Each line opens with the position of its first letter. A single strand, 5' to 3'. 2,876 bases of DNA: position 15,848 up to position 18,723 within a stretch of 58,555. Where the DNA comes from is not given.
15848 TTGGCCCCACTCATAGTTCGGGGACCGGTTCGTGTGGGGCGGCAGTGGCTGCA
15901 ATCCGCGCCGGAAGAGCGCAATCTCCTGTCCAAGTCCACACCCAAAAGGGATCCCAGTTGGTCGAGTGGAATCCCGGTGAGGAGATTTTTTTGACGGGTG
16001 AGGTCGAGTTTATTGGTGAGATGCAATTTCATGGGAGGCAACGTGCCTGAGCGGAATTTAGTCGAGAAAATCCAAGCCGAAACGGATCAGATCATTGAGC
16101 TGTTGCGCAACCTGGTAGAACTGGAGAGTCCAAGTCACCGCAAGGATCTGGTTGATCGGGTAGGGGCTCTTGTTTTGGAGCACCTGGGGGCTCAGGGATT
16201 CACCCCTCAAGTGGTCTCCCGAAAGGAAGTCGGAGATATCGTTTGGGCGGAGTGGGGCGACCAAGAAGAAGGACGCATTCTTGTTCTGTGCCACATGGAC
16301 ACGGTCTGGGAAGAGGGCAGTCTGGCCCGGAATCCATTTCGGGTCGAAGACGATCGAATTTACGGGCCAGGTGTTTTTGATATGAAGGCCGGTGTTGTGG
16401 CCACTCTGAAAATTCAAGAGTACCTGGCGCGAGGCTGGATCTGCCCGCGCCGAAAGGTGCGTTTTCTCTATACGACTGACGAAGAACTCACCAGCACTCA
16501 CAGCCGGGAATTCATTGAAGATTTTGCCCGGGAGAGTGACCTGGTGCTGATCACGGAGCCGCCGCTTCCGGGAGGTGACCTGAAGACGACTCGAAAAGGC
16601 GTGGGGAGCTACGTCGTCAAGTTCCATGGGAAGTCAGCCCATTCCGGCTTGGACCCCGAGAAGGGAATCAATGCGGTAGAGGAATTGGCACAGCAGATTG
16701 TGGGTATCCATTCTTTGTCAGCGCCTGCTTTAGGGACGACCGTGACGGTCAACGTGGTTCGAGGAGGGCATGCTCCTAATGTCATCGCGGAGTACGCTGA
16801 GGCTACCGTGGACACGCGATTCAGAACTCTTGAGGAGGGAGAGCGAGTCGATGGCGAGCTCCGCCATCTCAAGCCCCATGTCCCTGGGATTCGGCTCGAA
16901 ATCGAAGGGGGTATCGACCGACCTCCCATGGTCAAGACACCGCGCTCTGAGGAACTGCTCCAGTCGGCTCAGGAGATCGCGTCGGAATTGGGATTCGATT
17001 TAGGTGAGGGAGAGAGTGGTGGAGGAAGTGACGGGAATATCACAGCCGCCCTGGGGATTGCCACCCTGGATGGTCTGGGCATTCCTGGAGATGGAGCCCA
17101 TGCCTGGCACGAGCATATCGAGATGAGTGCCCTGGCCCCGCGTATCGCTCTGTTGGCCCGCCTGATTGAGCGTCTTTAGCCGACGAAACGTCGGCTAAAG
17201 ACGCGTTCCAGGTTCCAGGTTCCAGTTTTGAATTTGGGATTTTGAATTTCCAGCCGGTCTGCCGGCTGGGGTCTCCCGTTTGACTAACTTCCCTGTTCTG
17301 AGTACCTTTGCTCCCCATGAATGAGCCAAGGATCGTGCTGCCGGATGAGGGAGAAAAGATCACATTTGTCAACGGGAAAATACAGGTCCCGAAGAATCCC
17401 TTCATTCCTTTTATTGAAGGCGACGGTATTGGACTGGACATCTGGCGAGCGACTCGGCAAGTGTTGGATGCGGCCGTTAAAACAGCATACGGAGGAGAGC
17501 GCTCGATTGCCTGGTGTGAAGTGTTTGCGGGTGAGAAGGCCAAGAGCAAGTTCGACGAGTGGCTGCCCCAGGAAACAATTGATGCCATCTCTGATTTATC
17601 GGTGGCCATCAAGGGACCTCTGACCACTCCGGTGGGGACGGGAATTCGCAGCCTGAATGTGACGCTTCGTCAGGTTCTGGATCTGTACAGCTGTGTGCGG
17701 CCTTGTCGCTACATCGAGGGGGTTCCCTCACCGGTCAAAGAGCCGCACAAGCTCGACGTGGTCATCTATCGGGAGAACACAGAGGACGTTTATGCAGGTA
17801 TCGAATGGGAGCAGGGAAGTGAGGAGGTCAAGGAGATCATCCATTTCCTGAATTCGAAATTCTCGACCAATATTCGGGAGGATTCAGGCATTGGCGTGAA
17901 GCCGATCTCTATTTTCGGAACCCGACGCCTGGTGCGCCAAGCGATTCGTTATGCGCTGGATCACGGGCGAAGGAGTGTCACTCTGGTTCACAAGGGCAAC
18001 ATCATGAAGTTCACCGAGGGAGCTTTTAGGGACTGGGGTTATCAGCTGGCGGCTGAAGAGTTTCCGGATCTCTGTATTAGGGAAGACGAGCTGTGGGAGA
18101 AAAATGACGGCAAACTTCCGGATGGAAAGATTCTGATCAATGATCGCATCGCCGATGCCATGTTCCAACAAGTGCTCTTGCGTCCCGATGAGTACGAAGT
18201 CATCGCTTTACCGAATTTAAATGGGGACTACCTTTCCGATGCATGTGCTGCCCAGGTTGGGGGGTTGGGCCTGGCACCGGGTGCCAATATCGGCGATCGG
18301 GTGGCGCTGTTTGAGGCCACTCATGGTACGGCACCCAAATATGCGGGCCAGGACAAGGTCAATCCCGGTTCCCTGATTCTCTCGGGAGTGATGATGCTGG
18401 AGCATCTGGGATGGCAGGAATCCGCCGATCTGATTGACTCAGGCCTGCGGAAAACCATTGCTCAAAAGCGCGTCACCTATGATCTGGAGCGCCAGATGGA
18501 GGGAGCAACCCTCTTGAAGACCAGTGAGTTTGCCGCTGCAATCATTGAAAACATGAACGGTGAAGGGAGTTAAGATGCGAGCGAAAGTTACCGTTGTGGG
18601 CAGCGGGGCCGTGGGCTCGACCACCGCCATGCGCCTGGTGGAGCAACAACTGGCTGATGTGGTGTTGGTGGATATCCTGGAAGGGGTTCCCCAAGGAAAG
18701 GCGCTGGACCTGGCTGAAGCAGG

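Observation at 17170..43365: Dispersed hairpin-then-heptamer modules with a conserved order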

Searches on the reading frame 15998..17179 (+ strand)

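Call 14: search_protein_families(library=pfam, proteins=[window:15998-17179:+])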
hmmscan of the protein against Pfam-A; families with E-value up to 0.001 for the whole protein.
window:15998-17179:+ (393 aa): 3 families
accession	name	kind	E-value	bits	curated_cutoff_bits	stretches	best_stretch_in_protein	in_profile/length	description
PF01546.33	Peptidase_M20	-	4.4e-31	108.8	24.6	1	98-391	4-205/206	Peptidase family M20/M25/M40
PF07687.19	M20_dimer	-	6.2e-21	74.8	21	1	198-289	2-96/107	Peptidase dimerisation domain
PF04389.22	Peptidase_M28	-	2.1e-08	34.6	21.3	1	83-174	3-78/193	Peptidase family M28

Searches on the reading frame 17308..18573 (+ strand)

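Call 14: search_protein_families(library=pfam, proteins=[window:17308-18573:+])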
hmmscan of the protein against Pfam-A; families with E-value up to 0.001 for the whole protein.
window:17308-18573:+ (421 aa): 1 family
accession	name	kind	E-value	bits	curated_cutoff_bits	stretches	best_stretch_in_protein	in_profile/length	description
PF00180.25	Iso_dh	-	4.7e-92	309.4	27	1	33-412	2-348/348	Isocitrate/isopropylmalate dehydrogenase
